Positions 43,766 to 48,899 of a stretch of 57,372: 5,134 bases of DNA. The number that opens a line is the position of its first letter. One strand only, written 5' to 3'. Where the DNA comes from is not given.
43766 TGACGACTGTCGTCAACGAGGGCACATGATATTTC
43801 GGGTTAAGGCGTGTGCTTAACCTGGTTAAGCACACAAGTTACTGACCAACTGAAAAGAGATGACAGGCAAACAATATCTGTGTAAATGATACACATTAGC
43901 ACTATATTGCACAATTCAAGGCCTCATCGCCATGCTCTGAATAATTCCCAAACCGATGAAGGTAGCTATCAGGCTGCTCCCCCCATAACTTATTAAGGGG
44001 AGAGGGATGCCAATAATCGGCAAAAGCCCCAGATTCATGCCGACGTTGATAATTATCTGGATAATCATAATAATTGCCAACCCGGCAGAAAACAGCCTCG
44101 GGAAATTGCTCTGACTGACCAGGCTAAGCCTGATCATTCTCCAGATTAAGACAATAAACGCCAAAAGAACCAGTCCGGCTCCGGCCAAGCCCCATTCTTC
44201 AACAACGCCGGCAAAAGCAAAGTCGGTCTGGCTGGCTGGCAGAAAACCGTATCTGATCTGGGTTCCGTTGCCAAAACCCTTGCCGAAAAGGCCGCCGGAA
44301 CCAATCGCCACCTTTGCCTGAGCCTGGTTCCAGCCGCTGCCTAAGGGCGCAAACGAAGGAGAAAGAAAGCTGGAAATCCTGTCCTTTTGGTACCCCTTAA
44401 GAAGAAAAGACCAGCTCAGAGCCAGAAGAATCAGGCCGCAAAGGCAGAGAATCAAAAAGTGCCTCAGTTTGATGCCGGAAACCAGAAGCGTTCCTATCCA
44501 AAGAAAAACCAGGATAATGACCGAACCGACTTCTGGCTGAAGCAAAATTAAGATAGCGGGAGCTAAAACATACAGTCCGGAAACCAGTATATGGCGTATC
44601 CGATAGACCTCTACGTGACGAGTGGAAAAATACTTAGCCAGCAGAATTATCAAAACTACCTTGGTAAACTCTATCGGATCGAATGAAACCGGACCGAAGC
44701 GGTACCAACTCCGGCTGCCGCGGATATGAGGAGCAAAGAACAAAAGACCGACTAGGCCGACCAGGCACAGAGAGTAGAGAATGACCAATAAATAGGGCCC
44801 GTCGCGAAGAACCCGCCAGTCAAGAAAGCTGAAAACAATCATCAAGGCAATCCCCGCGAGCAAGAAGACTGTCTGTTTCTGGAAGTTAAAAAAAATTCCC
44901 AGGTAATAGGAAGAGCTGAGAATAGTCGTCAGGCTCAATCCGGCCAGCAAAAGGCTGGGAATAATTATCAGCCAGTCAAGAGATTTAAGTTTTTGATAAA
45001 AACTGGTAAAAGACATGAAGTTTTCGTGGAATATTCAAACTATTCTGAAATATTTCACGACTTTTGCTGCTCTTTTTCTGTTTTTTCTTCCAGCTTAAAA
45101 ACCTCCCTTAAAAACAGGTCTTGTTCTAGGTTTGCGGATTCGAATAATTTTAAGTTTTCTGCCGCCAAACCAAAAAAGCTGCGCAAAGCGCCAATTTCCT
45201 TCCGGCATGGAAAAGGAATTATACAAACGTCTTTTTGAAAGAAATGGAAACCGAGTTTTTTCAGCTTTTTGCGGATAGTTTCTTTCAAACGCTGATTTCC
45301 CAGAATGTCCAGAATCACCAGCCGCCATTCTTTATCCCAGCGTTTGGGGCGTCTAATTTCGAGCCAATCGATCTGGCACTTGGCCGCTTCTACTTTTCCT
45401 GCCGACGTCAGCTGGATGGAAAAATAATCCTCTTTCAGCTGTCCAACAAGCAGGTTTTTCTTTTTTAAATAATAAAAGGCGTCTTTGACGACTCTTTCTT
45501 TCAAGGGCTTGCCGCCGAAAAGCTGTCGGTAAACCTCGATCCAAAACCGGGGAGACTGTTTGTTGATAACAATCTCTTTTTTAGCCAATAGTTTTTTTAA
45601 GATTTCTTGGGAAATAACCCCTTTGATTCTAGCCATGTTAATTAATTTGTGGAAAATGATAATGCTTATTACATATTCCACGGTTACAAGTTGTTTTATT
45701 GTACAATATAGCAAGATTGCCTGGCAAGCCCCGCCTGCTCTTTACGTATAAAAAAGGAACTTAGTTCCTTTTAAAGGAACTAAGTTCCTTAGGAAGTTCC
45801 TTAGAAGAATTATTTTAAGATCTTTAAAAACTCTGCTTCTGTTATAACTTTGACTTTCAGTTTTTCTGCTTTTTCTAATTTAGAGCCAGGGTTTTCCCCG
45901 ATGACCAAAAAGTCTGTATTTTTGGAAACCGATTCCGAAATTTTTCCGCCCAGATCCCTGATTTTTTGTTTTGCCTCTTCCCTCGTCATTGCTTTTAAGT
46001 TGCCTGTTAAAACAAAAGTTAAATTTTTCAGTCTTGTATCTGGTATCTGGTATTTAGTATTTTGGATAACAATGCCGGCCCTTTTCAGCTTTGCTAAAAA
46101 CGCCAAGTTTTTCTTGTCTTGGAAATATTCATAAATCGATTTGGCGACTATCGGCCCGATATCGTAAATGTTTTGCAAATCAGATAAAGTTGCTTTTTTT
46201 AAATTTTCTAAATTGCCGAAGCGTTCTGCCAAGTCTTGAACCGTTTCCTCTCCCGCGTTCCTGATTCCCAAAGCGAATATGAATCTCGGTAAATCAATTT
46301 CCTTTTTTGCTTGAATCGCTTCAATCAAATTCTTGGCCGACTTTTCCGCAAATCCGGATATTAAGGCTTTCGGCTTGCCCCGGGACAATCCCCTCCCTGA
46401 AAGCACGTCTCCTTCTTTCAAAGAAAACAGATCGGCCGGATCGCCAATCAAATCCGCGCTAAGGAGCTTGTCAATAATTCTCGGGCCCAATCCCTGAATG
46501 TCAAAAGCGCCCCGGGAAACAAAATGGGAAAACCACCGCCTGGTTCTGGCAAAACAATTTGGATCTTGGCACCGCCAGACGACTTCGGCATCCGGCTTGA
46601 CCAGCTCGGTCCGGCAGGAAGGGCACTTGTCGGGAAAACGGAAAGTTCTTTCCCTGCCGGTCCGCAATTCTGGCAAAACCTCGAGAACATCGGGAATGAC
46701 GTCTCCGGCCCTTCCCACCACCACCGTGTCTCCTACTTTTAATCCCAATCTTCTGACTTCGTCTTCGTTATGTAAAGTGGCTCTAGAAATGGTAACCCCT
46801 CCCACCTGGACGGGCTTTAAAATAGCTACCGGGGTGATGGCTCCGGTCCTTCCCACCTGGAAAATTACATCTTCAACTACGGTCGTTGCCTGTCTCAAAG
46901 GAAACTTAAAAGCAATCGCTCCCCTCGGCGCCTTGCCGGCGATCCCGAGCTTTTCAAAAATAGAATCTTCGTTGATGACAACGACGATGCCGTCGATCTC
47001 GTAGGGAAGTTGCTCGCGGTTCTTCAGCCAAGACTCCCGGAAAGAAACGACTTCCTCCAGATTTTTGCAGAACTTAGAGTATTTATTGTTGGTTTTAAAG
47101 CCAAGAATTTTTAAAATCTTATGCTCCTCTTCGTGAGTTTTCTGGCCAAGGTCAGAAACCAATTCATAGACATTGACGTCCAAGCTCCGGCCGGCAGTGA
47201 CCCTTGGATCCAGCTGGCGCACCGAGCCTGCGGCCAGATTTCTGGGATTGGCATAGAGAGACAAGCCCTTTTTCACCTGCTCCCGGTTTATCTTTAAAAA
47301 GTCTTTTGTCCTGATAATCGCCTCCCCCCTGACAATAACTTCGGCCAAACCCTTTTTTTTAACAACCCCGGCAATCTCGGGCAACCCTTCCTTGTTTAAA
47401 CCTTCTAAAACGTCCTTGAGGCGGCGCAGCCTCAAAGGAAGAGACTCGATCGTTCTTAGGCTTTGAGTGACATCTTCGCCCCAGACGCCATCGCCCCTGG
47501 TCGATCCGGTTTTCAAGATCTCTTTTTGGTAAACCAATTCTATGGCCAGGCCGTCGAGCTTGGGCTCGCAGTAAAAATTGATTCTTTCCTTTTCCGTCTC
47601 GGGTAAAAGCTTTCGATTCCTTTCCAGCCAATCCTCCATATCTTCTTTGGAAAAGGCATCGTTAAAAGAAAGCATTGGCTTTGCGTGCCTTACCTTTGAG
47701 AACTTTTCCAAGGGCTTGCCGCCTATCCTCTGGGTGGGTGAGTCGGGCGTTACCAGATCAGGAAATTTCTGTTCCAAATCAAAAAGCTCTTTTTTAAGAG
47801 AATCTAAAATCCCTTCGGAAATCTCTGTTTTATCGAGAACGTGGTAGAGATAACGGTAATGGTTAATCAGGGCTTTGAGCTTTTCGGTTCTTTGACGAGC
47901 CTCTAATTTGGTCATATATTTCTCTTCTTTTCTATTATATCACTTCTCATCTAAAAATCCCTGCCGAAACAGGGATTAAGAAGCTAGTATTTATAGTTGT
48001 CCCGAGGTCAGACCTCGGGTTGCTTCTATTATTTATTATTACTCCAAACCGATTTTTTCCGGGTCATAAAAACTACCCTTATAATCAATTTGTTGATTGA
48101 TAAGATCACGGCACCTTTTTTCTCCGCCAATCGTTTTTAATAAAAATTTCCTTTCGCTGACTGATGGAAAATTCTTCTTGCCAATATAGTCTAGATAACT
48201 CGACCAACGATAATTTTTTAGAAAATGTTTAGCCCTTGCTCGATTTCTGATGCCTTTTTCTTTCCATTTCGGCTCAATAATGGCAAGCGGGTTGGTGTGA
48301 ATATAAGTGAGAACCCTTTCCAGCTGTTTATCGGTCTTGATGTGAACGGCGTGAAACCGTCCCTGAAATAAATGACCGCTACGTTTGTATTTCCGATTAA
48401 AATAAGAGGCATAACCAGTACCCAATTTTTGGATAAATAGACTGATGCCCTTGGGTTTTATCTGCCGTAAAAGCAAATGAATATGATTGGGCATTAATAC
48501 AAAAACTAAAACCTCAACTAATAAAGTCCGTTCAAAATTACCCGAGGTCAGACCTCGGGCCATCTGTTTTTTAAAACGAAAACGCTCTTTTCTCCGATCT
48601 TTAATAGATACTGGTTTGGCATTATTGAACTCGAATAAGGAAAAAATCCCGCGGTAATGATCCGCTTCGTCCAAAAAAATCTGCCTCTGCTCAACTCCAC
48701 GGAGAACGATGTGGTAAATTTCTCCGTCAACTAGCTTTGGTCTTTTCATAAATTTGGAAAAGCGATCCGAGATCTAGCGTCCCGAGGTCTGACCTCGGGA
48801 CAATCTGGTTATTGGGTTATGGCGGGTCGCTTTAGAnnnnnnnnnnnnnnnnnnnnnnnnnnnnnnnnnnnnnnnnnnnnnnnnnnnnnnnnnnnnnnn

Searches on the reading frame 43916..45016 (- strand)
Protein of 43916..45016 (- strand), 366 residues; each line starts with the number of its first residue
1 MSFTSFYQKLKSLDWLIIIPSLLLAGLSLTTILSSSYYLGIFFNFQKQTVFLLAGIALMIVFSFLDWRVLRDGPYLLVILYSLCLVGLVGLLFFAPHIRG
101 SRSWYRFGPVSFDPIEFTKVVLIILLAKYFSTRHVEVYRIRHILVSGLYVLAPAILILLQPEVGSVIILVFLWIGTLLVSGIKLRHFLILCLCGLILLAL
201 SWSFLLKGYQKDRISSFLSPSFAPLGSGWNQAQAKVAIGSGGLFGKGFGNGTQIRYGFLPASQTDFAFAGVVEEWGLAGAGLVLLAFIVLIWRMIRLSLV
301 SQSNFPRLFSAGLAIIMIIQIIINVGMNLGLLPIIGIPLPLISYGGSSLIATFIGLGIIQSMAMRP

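Call 39: search_protein_families(library=pfam, proteins=[window:43916-45016:-], max_evalue=0.001)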
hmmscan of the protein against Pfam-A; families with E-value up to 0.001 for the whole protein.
window:43916-45016:- (366 aa): 1 family
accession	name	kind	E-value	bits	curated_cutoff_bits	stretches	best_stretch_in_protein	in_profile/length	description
PF01098.24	FTSW_RODA_SPOVE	-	8.1e-83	278.8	26.4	1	23-363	10-351/356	Cell cycle protein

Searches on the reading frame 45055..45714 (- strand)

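Call 13: search_protein_families(library=pfam, proteins=[window:45055-45714:-], max_evalue=0.01)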
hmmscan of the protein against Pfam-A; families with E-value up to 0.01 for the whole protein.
window:45055-45714:- (219 aa): 1 family
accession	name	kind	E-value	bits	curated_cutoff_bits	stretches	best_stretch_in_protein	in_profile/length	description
PF20803.2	PaaX_M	-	3.1e-09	37.2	24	1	124-196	2-74/83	PaaX protein central Cas2-like domain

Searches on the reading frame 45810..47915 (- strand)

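Call 39: search_protein_families(library=pfam, proteins=[window:45810-47915:-], max_evalue=0.001)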
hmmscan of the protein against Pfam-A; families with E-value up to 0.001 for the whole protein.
window:45810-47915:- (701 aa): 8 families
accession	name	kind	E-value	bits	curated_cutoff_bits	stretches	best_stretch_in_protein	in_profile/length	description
PF01653.23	DNA_ligase_aden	-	5e-77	259.3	27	1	71-339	3-251/253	NAD-dependent DNA ligase adenylation domain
PF03120.22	DNA_ligase_OB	-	4.8e-32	110.1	32.9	1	344-421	1-78/79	NAD-dependent DNA ligase OB-fold domain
PF12826.13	HHH_2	-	4.9e-23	81.5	27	1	544-605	1-62/64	Helix-hairpin-helix motif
PF00533.33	BRCT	-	3.3e-17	62.9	21.3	1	628-698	5-76/78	BRCA1 C Terminus (BRCT) domain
PF14520.12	HHH_5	-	2.4e-09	38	27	0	472-535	6-56/57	Helix-hairpin-helix domain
PF03119.21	DNA_ligase_ZBD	-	5.5e-07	29.8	25.8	1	430-454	1-25/27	NAD-dependent DNA ligase C4 zinc finger domain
PF12738.14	PTCB-BRCT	-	6.4e-07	29.7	22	1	639-692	7-60/63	twin BRCT domain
PF16589.12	BRCT_2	-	0.00013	22.6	27.3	1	629-692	3-66/86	BRCT domain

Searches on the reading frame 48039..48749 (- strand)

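Call 13: search_protein_families(library=pfam, proteins=[window:48039-48749:-], max_evalue=0.01)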
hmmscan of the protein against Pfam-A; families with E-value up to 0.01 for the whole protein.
window:48039-48749:- (236 aa): 1 family
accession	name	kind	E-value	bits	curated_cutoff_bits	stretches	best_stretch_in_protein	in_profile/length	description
PF01797.21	Y1_Tnp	-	5.3e-10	39.9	23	1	74-152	37-120/121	Transposase IS200 like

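Call 71: search_protein_families(library=ncbifam, proteins=[window:48039-48749:-], max_evalue=0.01)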
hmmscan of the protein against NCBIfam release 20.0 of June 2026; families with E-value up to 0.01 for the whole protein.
window:48039-48749:- (236 aa): 1 family
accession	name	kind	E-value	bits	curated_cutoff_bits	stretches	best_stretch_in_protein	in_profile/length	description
NF047646.1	REP_Tyr_transpos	equivalog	1.9e-13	50.6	80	1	71-155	40-132/146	REP-associated tyrosine transposase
